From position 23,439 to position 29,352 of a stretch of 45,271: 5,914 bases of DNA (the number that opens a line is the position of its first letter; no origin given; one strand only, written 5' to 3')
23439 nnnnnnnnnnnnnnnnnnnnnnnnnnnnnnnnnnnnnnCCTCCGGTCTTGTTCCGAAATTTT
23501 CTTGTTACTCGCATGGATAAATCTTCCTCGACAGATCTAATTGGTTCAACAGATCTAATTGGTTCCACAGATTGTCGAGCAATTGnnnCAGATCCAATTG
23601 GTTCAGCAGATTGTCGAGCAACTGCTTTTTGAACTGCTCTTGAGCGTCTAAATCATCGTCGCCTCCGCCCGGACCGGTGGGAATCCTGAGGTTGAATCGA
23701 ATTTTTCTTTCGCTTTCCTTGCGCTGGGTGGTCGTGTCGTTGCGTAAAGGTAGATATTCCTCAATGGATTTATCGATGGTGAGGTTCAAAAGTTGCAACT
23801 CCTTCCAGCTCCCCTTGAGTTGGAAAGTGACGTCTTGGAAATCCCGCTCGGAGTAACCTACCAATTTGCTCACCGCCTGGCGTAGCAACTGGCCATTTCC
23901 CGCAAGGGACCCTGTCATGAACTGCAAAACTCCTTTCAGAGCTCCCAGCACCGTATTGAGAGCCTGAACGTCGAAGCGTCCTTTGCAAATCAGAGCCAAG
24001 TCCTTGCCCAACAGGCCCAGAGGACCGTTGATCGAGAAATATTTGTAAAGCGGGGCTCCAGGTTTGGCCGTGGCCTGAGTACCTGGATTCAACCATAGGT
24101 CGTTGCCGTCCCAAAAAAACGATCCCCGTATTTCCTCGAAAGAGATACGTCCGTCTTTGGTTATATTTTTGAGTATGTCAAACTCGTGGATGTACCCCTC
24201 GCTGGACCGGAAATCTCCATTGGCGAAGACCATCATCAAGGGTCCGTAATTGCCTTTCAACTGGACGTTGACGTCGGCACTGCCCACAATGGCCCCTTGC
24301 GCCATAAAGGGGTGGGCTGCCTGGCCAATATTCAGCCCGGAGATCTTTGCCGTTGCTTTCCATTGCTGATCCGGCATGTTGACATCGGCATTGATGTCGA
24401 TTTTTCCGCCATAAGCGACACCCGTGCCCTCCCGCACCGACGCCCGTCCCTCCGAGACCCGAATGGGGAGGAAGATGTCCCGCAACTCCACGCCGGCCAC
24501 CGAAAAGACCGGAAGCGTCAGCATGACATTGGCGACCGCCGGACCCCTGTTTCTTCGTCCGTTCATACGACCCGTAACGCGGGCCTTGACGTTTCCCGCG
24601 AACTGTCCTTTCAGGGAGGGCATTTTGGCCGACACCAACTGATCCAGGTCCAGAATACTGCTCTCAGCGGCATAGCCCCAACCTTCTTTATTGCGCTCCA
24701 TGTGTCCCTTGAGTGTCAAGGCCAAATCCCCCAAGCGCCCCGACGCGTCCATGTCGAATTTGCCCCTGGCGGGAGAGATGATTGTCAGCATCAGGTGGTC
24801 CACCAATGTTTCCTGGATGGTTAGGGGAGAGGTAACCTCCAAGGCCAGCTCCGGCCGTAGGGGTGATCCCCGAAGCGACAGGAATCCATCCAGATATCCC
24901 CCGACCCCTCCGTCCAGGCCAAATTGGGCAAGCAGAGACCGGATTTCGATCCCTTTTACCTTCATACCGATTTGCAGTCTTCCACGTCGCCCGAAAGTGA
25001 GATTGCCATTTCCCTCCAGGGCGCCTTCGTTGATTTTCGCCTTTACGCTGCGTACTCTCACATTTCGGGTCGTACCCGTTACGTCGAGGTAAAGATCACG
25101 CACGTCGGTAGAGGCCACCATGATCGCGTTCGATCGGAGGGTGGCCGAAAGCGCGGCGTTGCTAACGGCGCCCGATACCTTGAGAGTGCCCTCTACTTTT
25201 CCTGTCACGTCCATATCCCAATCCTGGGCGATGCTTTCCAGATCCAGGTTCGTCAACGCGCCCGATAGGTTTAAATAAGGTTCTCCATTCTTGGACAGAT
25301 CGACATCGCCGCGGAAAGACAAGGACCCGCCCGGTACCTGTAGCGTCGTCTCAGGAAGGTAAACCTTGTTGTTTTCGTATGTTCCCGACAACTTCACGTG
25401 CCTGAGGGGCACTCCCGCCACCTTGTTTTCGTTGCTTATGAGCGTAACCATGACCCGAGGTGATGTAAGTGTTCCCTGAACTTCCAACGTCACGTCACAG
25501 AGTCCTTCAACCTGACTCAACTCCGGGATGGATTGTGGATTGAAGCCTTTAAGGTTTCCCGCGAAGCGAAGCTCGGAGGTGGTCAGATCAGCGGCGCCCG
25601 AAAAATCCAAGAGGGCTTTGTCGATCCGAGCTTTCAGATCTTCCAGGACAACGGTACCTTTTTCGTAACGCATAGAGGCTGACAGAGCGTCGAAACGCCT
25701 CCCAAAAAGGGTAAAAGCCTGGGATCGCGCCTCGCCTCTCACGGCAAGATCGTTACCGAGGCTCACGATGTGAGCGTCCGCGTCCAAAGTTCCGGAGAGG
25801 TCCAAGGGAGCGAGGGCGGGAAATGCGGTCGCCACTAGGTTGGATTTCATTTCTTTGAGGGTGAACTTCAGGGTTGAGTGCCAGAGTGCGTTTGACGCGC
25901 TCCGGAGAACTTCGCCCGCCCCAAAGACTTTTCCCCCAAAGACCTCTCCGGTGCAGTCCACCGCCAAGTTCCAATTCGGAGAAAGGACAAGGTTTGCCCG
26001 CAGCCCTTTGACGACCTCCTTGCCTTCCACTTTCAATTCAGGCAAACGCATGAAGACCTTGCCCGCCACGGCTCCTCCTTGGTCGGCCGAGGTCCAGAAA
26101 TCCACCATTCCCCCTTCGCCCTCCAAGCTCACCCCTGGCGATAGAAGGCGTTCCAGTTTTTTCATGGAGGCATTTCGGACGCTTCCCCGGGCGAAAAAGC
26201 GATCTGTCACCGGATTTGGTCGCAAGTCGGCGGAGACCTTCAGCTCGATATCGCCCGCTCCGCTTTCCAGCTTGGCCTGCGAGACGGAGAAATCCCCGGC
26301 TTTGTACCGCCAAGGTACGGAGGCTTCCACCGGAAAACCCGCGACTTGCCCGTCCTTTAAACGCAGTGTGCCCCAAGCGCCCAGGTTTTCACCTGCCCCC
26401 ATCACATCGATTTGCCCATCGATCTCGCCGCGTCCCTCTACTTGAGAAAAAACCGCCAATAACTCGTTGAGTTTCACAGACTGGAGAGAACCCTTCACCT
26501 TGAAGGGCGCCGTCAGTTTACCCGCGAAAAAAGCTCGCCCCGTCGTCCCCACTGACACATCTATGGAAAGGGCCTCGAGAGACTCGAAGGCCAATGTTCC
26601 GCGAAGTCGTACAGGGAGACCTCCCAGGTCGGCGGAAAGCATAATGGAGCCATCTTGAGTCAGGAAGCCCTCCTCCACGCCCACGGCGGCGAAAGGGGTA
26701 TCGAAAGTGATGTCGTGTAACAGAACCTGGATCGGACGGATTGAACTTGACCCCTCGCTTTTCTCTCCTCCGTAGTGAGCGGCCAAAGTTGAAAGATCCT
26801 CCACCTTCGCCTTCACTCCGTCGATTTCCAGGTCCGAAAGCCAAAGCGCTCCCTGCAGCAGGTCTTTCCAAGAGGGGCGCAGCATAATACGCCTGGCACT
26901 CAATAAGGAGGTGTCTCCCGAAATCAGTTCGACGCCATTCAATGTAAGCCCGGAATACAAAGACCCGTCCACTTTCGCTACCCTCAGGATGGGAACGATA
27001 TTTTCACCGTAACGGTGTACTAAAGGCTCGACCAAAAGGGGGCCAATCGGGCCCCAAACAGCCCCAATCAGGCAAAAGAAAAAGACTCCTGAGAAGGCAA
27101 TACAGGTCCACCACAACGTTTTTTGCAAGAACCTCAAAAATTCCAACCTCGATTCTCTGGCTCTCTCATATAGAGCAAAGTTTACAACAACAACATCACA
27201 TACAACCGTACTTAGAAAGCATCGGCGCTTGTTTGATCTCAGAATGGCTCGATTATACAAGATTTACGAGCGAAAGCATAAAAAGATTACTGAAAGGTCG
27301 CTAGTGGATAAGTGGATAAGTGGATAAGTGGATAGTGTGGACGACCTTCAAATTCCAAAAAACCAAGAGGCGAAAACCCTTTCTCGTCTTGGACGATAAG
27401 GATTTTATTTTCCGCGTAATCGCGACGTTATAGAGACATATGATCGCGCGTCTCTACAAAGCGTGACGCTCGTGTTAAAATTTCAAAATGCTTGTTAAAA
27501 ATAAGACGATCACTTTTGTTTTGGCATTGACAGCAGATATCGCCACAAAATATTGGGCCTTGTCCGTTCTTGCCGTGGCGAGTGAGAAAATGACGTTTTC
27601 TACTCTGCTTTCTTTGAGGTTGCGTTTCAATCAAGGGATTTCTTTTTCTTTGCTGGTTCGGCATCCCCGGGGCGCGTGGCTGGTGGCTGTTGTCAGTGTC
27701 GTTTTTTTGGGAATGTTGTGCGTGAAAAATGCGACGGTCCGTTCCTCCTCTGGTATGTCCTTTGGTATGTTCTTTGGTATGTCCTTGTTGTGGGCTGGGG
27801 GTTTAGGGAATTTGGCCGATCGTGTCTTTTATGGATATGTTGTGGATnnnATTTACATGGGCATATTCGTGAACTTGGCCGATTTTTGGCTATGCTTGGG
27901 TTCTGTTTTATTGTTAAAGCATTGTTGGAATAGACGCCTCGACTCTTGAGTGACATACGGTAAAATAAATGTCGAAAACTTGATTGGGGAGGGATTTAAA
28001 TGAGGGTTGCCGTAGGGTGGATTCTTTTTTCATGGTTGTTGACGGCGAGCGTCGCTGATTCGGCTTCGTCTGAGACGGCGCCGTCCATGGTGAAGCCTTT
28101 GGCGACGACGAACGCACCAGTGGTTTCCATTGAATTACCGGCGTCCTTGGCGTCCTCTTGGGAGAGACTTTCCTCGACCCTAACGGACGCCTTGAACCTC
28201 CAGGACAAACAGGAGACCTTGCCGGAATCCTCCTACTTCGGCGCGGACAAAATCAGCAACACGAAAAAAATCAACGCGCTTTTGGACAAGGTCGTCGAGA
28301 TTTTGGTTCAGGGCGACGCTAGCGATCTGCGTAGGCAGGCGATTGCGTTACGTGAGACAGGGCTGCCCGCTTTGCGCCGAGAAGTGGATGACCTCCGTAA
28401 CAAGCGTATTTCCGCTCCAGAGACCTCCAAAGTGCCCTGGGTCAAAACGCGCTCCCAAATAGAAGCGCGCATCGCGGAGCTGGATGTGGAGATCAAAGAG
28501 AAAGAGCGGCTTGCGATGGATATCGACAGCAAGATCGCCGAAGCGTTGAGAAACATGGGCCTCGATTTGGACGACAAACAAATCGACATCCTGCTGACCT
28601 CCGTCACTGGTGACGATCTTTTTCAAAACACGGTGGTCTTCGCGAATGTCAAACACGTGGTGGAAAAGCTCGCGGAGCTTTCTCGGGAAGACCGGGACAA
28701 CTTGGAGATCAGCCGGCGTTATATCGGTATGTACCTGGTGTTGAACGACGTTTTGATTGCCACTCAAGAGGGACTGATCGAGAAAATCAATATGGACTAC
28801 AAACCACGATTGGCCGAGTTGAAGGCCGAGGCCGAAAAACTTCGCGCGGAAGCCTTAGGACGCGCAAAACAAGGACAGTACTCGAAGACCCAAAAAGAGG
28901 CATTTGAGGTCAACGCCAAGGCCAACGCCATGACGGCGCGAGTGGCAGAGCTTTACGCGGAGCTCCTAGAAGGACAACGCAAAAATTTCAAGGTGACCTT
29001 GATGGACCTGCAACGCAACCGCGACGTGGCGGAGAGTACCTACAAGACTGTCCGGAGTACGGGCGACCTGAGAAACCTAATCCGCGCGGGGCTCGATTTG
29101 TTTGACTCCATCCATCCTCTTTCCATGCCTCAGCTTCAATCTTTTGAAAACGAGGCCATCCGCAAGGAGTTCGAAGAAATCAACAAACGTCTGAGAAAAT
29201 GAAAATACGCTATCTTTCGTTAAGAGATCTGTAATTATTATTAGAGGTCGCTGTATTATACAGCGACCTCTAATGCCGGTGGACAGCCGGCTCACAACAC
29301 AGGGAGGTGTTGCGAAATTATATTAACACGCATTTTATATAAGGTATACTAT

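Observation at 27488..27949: lspA is interrupted by an in-frame amber codon upstream of the second catalytic Asp motif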

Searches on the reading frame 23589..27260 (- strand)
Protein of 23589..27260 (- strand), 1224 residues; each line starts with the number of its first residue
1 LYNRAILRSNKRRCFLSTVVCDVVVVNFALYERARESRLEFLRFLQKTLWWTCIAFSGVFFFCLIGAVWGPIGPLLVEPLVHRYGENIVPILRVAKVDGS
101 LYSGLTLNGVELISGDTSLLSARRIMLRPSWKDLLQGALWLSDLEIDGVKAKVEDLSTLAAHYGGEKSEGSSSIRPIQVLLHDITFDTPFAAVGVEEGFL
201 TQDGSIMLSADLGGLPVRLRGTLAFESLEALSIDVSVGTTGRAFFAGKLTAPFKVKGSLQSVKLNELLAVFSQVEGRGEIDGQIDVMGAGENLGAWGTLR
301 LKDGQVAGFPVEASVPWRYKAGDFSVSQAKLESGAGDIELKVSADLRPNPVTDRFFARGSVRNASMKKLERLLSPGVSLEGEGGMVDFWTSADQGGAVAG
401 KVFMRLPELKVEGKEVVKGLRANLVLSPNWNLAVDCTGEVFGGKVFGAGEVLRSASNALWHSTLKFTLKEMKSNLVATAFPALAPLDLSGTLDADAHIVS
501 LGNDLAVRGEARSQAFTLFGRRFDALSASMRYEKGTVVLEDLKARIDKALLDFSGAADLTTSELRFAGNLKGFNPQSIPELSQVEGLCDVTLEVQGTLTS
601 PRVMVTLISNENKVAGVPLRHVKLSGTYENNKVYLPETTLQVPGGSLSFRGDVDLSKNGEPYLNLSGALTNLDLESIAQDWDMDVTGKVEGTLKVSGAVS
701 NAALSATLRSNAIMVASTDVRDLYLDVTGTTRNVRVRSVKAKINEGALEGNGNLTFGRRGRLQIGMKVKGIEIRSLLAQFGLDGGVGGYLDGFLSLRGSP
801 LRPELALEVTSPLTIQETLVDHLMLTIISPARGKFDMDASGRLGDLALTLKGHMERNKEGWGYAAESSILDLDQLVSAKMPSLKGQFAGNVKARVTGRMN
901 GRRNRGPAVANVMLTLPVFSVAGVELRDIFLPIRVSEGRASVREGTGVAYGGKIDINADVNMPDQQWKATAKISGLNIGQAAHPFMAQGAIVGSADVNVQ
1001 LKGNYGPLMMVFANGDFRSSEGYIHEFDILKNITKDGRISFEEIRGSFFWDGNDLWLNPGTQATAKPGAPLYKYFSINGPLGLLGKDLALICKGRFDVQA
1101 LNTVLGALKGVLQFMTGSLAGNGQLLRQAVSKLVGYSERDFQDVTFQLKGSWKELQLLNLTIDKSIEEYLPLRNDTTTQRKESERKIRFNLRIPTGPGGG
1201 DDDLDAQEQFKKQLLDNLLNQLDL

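Call 6: search_protein_families(library=pfam, proteins=[window:23589-27260:-], max_evalue=0.01)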
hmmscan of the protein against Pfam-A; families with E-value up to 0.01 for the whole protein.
window:23589-27260:- (1224 aa): 4 families
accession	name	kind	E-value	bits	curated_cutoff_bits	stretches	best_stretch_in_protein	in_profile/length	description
PF05170.20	AsmA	-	4.8e-11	42.6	29.8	1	714-799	451-537/607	AsmA family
PF13116.12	YhdP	-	8.4e-10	37.7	46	0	606-855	884-1072/1224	YhdP protein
PF05359.17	DUF748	-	4e-05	22.3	50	1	47-154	10-120/1037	Domain of Unknown Function (DUF748)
PF04357.19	TamB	-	0.00092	19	22.4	0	644-711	10-72/381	TamB, inner membrane protein subunit of TAM complex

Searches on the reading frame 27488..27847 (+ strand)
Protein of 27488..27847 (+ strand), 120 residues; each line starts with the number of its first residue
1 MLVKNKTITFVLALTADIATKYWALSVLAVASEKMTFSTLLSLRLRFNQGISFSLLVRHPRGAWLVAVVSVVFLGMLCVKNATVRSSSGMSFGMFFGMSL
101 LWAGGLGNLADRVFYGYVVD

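Call 51: search_protein_families(library=pfam, proteins=[window:27488-27847:+], max_evalue=1)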
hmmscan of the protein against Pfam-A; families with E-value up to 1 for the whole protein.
window:27488-27847:+ (120 aa): 4 families
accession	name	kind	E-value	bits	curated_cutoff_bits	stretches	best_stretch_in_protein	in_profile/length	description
PF01252.23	Peptidase_A8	-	1.1e-17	64.9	25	1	10-120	2-108/142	Signal peptidase (SPase) II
PF19602.4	DUF6107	-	0.036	14.7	27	1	62-99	17-54/106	Family of unknown function (DUF6107)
PF22183.1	Fibre_HD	-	0.16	12.6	26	1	2-69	6-68/97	Atadenovirus fibre, head domain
PF04932.20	Wzy_C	-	0.59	10.3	31.7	1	52-112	7-69/149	O-Antigen ligase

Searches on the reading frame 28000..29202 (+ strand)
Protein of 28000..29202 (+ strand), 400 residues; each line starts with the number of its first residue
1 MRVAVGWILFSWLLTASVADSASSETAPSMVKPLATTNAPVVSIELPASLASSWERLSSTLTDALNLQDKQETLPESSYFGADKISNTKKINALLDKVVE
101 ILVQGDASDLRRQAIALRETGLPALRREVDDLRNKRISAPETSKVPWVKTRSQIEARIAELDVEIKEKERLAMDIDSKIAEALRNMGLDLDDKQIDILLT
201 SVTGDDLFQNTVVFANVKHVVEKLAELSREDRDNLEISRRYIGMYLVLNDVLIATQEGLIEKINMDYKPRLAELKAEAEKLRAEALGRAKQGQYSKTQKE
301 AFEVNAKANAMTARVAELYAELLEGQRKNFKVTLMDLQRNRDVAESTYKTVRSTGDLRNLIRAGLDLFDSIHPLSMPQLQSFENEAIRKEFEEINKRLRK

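Call 6: search_protein_families(library=pfam, proteins=[window:28000-29199:+], max_evalue=0.01)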
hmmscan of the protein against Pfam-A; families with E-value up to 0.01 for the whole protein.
window:28000-29199:+ (400 aa): 0 families

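Call 49: find_encoding_contigs(protein=window:28000-29202:+, flank=2000, max_places=4)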
Protein window:28000-29202:+ (400 aa): no gene with exactly this product is on record in the collection.
